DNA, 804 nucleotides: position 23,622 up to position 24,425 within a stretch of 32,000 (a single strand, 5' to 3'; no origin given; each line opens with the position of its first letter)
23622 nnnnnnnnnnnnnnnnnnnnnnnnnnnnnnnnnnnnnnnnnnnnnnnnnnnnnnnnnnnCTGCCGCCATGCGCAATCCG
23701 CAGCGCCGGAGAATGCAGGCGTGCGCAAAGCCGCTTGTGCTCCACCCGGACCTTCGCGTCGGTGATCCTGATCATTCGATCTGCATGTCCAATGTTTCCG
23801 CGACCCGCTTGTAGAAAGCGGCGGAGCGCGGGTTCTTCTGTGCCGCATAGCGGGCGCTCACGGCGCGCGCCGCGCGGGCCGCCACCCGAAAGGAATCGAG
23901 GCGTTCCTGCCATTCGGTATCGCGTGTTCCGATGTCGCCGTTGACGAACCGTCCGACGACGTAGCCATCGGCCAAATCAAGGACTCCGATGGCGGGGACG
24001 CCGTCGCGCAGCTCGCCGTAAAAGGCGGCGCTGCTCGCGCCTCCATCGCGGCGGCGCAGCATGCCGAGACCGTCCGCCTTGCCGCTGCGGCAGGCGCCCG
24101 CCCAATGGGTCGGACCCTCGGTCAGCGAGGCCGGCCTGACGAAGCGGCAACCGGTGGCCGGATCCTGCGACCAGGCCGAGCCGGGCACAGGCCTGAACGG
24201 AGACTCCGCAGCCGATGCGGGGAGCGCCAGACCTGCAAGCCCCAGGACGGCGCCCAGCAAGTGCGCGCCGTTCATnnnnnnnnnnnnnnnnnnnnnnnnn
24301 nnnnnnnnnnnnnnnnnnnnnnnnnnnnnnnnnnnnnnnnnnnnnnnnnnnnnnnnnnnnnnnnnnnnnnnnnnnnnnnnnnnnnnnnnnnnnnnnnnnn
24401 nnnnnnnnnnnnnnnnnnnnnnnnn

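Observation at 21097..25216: Two non-paralogous signal-less LAS/M15 peptidases with peptidoglycan-binding domains run on from clpV, each beside an exported partner gene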

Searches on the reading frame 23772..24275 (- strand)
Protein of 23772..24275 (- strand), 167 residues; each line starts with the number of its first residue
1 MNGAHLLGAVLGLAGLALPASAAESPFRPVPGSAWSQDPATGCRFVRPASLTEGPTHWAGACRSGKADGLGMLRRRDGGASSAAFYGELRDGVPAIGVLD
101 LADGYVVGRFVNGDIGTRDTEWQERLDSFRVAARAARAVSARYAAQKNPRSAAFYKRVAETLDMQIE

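Call 3: search_protein_families(library=pfam, proteins=[window:23772-24275:-], max_evalue=0.1)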
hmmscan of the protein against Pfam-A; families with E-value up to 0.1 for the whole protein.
window:23772-24275:- (167 aa): 0 families

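Call 55: search_protein_families(library=ncbifam, proteins=[window:23772-24275:-], max_evalue=0.01)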
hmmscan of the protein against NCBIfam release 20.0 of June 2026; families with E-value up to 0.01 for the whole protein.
window:23772-24275:- (167 aa): 0 families

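Call 56: search_protein_families(library=phrogs, proteins=[window:23772-24275:-], max_evalue=0.01)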
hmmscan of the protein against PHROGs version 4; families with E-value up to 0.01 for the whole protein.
window:23772-24275:- (167 aa): 0 families

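Call 60: find_homologous_proteins(query=window:23772-24275:-)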
Query window:23772-24275:- (167 aa): 26 proteins with E <= 0.001 among 1177 candidates.
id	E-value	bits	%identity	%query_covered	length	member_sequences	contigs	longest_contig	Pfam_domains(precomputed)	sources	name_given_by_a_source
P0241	2.0e-104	365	100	100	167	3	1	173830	-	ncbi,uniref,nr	ncbi:hypothetical protein [Allosphingosinicella deserti]|uniref:Uncharacterized protein n=1 Tax=Allo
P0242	6.7e-54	200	70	81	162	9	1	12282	-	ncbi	ncbi:MAG: hypothetical protein ABW182_08030 [Sphingomonas sp.]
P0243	1.4e-51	193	67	80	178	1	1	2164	-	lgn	-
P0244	1.9e-51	192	66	81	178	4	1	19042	-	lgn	-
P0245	3.5e-51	192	59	95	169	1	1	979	-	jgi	jgi:hypothetical protein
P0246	5.0e-51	191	66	82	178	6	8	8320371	-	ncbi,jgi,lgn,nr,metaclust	ncbi:hypothetical protein ABL840_19025 [Variovorax sp. NFACC27]|jgi:hypothetical protein|nr:hypothet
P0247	3.1e-50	189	59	96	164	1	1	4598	-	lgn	-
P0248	3.2e-50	188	65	81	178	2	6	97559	-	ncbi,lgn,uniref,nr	ncbi:hypothetical protein [uncultured Variovorax sp.]|uniref:hypothetical protein n=1 Tax=uncultured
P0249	5.1e-50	188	66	81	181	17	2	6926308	-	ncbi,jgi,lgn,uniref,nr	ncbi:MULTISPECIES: hypothetical protein [Variovorax]|uniref:Uncharacterized protein n=1 Tax=Variovor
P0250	9.7e-50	187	65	80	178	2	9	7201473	-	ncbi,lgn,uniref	ncbi:hypothetical protein [Variovorax sp. W6]|uniref:hypothetical protein n=1 Tax=Variovorax sp. W6 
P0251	4.1e-49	185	64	80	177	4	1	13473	-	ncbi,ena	-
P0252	4.3e-49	185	65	81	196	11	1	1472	-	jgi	jgi:hypothetical protein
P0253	1.1e-47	180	55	100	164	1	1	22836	-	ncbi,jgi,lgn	ncbi:MAG TPA: hypothetical protein VGM87_11445 [Roseomonas sp.]|jgi:hypothetical protein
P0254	4.1e-47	178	59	98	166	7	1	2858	-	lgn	-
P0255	9.2e-47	177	55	100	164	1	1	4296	-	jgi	jgi:hypothetical protein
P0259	8.4e-44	168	58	80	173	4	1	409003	-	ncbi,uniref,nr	ncbi:hypothetical protein ATY75_01540 [Rhizobium sp. N122]|uniref:hypothetical protein n=1 Tax=Rhizo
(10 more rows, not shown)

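Call 61: find_encoding_contigs(protein=P0249, flank=8000, max_places=2)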
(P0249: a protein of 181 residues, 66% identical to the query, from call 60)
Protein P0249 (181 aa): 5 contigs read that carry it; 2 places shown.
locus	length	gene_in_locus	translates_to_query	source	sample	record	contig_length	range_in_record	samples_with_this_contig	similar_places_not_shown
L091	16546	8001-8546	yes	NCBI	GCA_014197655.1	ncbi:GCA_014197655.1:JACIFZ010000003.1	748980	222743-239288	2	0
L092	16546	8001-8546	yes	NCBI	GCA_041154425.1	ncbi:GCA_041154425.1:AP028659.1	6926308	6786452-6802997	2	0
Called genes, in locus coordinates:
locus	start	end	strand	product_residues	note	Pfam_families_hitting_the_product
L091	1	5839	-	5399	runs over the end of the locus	PF00668:Condensation, PF00501:AMP-binding, PF00550:PP-binding, PF00668:Condensation, PF00501:AMP-binding, PF13193:AMP-binding_C, PF00550:PP-binding, PF00668:Condensation, +12 more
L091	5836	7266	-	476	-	PF05977:MFS_3, PF07690:MFS_1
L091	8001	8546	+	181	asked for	-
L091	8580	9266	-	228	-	PF00392:GntR, PF07729:FCD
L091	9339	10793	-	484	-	PF07969:Amidohydro_3 (weak), PF01979:Amidohydro_1, PF07969:Amidohydro_3 (weak)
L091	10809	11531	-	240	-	PF00528:BPD_transp_1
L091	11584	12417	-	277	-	PF00497:SBP_bac_3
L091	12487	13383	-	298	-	PF00701:DHDPS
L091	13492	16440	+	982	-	PF13510:Fer2_4, PF00890:FAD_binding_2, PF01266:DAO (weak), PF07992:Pyr_redox_2, PF12831:FAD_oxidored, PF13450:NAD_binding_8, PF04324:Fer2_BFD, PF01266:DAO, +8 more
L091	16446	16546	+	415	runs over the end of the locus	PF01546:Peptidase_M20, PF07687:M20_dimer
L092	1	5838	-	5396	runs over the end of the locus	PF00668:Condensation, PF00501:AMP-binding, PF00550:PP-binding, PF00668:Condensation, PF00501:AMP-binding, PF13193:AMP-binding_C, PF00550:PP-binding, PF00668:Condensation, +12 more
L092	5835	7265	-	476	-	PF05977:MFS_3, PF07690:MFS_1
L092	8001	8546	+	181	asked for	-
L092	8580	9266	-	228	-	PF00392:GntR, PF07729:FCD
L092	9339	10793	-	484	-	PF07969:Amidohydro_3 (weak), PF01979:Amidohydro_1, PF07969:Amidohydro_3 (weak)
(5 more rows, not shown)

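Call 62: find_encoding_contigs(protein=P0259, flank=8000, max_places=1)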
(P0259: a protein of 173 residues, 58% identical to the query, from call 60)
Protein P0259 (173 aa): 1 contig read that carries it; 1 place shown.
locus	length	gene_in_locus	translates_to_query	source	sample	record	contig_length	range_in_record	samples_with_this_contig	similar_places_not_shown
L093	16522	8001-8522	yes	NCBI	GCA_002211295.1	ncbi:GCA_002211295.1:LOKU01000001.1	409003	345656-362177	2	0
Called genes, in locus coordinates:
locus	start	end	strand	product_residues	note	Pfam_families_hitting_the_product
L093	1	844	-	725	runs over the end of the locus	PF08448:PAS_4, PF13188:PAS_8 (faint), PF08447:PAS_3 (faint), PF00989:PAS, PF08448:PAS_4, PF13426:PAS_9, PF00990:GGDEF, PF00563:EAL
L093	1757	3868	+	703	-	PF00990:GGDEF, PF00563:EAL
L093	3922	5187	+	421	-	PF13416:SBP_bac_8, PF01547:SBP_bac_1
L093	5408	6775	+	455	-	PF13400:Tad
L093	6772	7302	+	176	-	PF07811:TadE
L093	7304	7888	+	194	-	PF07811:TadE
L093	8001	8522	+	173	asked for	-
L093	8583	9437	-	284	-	-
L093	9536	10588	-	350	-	PF05544:Pro_racemase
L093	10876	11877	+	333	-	PF02615:Ldh_2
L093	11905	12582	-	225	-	PF00392:GntR, PF01325:Fe_dep_repress (faint), PF07729:FCD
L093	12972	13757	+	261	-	PF03807:F420_oxidored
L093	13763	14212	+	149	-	PF16985:DUF5086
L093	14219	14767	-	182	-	PF12844:HTH_19 (weak), PF13560:HTH_31, PF01381:HTH_3, PF13443:HTH_26 (weak), PF07883:Cupin_2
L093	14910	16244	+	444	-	PF00202:Aminotran_3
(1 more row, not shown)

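Call 73: predict_structure(alignment_id=A7)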
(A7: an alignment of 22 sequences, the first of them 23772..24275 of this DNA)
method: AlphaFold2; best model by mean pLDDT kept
length: 167 residues; sequences in the alignment: 22
mean_pLDDT: 86.6   pTM: 0.78
mean pLDDT of the five models: 86.6, 86.4, 85.8, 85.5, 84.7
residues with pLDDT >= 90: 118; 70-90: 12; 50-70: 31; < 50: 6
segments of 3 or more residues with pLDDT < 50: 1-3
pLDDT, mean of each block of 10 residues (from residue 1): 49 52 60 85 95 92 98 84 93 97 94 89 97 98 98 98 96
secondary structure, 60 per line:
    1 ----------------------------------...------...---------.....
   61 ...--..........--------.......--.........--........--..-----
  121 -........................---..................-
elements in order: E35-37 E44-46 E56-63 E66-75 E84-90 E93-101 E104-111 H122-145 H149-166

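Call 76: fold_search(model_id=the predicted structure, library=pdb)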
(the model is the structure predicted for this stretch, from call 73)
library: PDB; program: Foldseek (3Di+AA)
matches with E <= 10: 642; with E <= 0.001: 0
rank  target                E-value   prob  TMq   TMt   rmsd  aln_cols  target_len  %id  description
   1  9uo9                  3.1e-02  0.96  0.40  0.27  14.8       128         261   19  Structure of mouse Junctophilin-2 (released 2026-01-21)
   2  3asg_B                6.4e-01  0.77  0.20  0.19   8.2        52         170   23  MamA D159K mutant 2 (released 2011-07-20)
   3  2chp_C                8.2e-01  0.82  0.27  0.31   2.6        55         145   13  Crystal structure of the dodecameric ferritin MrgA from B. subtilis 168 (released 2007-04-03)
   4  7vio                  8.2e-01  0.16  0.18  0.18   6.5        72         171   18  Crystal structure of recombinant horse spleen apo-R168H/L169C-Fr (released 2022-06-08)
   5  6jee                  8.7e-01  0.16  0.17  0.18   6.5        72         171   18  Crystal structure of apo-L161C/L165C-Fr (released 2019-12-11)
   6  6jef                  9.3e-01  0.16  0.18  0.18   6.5        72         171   18  Crystal structure of apo-R168C/L169C-Fr (released 2019-12-11)
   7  6jld_B                9.3e-01  0.04  0.16  0.15  17.5       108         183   14  Crystal structure of a human ependymin related protein (released 2019-07-10)
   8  3asf_A                1.1e+00  0.75  0.21  0.20   7.8        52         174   23  MamA MSR-1 C2 (released 2011-07-20)
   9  3as8                  1.1e+00  0.72  0.20  0.18   7.7        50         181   24  MamA MSR-1 P41212 (released 2011-07-20)
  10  8z9y_D                1.1e+00  0.15  0.23  0.10   4.7        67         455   18  Cryo-EM Structure of the Arabidopsis thaliana TIC Complex (released 2024-11-27)
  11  6l9x                  1.1e+00  0.06  0.19  0.17  11.8        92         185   12  Xenons in frog EPDR1 (released 2020-11-11)
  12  4am2_A                1.1e+00  0.77  0.29  0.30   3.8        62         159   11  Bacterioferritin from Blastochloris viridis (released 2012-10-31)
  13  2chp_B                1.1e+00  0.72  0.27  0.30   2.6        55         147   13  Crystal structure of the dodecameric ferritin MrgA from B. subtilis 168 (released 2007-04-03)
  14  8ji0_A                1.1e+00  0.04  0.15  0.15  10.5        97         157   16  Cryo-EM structure of the TcsH-CROP in complex with TMPRSS2 (released 2024-03-20)
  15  8cgm_A                1.2e+00  0.08  0.20  0.18  13.6        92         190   13  Structure of the lipoprotein transporter LolA from Porphyromonas gingivalis (released 2023-06-21)
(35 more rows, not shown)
